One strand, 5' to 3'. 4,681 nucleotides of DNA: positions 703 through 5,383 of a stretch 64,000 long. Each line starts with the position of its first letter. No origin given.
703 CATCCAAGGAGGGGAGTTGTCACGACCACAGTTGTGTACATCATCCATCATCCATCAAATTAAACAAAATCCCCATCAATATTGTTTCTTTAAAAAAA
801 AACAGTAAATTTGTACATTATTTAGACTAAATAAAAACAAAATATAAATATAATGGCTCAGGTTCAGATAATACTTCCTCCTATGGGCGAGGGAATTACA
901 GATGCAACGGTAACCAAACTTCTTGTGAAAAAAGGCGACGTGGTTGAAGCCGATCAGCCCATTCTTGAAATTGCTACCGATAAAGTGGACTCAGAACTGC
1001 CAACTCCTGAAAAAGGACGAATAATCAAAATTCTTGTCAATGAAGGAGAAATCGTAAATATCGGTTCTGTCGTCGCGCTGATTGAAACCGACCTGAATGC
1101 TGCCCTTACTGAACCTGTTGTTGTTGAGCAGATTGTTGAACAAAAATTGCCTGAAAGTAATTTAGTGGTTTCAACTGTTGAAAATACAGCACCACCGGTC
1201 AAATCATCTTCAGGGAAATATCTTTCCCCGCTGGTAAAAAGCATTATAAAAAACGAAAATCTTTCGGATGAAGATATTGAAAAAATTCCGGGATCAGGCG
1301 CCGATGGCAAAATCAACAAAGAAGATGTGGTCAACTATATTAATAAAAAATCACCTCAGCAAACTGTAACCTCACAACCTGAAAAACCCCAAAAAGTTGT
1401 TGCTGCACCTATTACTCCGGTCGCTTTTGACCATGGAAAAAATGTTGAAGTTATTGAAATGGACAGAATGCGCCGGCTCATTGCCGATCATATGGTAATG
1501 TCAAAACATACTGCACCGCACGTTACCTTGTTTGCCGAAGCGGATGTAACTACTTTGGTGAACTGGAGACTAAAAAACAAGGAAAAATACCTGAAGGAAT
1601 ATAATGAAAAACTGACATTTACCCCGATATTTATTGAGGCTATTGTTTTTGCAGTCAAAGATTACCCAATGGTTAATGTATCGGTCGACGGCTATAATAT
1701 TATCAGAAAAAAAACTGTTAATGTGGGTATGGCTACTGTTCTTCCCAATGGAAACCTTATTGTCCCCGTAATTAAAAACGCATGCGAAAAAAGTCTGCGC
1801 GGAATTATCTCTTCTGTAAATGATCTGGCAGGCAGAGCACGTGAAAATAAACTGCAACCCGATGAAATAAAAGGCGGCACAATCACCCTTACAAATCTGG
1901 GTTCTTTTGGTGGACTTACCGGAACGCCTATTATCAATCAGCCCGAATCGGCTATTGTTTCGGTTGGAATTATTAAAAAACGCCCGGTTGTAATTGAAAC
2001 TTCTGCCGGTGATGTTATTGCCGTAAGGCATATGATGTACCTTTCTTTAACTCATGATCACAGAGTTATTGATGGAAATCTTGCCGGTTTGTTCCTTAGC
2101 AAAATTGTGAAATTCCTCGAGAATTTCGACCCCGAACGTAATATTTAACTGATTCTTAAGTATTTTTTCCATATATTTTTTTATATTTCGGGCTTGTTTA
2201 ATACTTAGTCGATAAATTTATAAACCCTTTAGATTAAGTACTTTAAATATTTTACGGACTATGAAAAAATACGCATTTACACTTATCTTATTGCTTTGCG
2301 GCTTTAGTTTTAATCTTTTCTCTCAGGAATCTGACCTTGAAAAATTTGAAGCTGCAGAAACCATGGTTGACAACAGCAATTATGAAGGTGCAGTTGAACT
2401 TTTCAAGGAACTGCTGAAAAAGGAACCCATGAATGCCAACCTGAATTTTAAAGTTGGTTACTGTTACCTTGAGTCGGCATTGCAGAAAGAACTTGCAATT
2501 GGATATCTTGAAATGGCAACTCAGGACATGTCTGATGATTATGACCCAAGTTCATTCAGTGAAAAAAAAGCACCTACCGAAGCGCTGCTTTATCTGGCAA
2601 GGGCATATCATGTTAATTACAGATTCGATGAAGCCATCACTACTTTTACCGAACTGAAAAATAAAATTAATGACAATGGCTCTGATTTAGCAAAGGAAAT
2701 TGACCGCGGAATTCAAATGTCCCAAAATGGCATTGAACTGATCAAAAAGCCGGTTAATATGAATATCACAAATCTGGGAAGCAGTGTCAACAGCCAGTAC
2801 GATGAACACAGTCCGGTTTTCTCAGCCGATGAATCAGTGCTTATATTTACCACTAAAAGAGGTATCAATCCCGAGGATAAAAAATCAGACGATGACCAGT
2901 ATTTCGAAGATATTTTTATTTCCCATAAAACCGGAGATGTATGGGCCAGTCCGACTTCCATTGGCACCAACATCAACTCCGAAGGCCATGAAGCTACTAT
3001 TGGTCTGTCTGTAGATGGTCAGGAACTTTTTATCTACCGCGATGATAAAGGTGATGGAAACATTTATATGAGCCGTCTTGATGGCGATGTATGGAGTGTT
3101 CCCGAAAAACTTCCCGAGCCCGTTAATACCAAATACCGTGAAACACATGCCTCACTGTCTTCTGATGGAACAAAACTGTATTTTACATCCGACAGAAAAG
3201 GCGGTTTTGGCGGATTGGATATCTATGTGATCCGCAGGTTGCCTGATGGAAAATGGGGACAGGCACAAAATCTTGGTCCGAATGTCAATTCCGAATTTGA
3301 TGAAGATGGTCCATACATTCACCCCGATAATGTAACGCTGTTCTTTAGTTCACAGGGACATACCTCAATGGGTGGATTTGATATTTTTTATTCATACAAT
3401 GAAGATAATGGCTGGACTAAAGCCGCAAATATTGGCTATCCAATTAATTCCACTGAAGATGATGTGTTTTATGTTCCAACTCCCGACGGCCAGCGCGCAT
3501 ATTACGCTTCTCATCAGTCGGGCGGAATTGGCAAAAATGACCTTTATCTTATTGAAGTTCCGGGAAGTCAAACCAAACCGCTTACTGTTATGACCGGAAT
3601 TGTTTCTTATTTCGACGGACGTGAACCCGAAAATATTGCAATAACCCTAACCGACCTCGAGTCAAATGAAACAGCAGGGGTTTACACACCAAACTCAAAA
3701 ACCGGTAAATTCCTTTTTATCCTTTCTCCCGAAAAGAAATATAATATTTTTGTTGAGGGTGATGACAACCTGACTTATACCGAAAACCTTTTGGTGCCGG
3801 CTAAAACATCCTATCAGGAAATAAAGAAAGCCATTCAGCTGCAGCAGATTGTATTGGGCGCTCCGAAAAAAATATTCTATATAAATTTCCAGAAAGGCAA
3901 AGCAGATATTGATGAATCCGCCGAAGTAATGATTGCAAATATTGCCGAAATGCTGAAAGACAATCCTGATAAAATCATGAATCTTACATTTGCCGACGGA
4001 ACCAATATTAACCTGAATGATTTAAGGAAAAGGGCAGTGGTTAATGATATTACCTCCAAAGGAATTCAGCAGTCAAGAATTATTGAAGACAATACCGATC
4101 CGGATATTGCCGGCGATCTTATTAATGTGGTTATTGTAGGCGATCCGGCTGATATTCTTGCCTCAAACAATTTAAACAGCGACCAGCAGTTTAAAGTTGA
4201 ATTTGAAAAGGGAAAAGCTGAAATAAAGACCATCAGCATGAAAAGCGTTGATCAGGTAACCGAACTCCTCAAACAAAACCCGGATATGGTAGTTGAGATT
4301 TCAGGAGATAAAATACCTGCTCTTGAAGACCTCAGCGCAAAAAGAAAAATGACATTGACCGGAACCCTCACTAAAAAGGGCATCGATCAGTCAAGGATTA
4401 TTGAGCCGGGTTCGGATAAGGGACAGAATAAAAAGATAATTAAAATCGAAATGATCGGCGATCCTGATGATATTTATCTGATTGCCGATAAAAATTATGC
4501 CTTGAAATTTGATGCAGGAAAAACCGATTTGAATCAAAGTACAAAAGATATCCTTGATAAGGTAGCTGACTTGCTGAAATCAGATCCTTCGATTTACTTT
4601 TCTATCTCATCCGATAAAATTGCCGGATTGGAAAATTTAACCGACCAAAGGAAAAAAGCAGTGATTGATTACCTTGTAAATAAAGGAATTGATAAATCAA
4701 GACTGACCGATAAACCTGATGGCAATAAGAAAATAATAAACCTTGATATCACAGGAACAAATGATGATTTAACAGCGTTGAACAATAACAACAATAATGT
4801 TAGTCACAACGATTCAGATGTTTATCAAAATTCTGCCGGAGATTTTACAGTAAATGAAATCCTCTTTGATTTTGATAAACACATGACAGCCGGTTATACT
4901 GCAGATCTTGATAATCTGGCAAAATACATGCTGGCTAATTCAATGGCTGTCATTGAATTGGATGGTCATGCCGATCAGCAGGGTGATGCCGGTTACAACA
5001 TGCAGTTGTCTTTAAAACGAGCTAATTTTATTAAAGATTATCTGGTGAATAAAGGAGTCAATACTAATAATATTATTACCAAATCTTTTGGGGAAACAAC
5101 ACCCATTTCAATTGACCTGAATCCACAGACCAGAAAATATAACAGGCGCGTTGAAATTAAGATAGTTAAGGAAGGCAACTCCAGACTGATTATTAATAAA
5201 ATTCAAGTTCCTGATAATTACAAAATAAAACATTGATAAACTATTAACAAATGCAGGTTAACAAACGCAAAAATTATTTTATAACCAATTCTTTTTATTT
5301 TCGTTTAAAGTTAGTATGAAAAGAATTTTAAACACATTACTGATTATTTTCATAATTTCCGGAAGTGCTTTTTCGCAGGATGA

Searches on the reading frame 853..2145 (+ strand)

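Call 37: search_protein_families(library=pfam, proteins=[window:853-2145:+], max_evalue=0.0001)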
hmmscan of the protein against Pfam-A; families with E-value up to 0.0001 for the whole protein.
window:853-2145:+ (431 aa): 3 families
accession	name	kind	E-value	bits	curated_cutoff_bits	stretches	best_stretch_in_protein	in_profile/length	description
PF00198.28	2-oxoacid_dh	-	1e-76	257.8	23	1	197-425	3-227/232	2-oxoacid dehydrogenases acyltransferase (catalytic domain)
PF00364.28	Biotin_lipoyl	-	1.2e-17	63.9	22.1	1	5-77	2-73/73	Biotin-requiring enzyme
PF02817.22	E3_binding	-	7.6e-07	29.7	23.7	1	123-159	2-35/36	e3 binding domain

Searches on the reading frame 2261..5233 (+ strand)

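Call 37: search_protein_families(library=pfam, proteins=[window:2261-5233:+], max_evalue=0.0001)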
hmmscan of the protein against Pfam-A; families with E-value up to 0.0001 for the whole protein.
window:2261-5233:+ (991 aa): 5 families
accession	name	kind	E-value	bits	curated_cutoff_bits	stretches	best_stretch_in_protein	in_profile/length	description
PF00691.25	OmpA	-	1.6e-33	115.4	27.2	2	876-962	10-98/98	OmpA family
PF07676.18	PD40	-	3.7e-25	87.7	20.9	1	285-323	2-38/38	WD40-like Beta Propeller Repeat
PF05359.17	DUF748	-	2e-08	33.3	50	1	644-815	879-1037/1037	Domain of Unknown Function (DUF748)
PF13432.12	TPR_16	-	1.3e-05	26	32.7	0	36-72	8-43/65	Tetratricopeptide repeat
PF14559.12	TPR_19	-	1.6e-05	25.6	25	0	37-72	3-38/68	Tetratricopeptide repeat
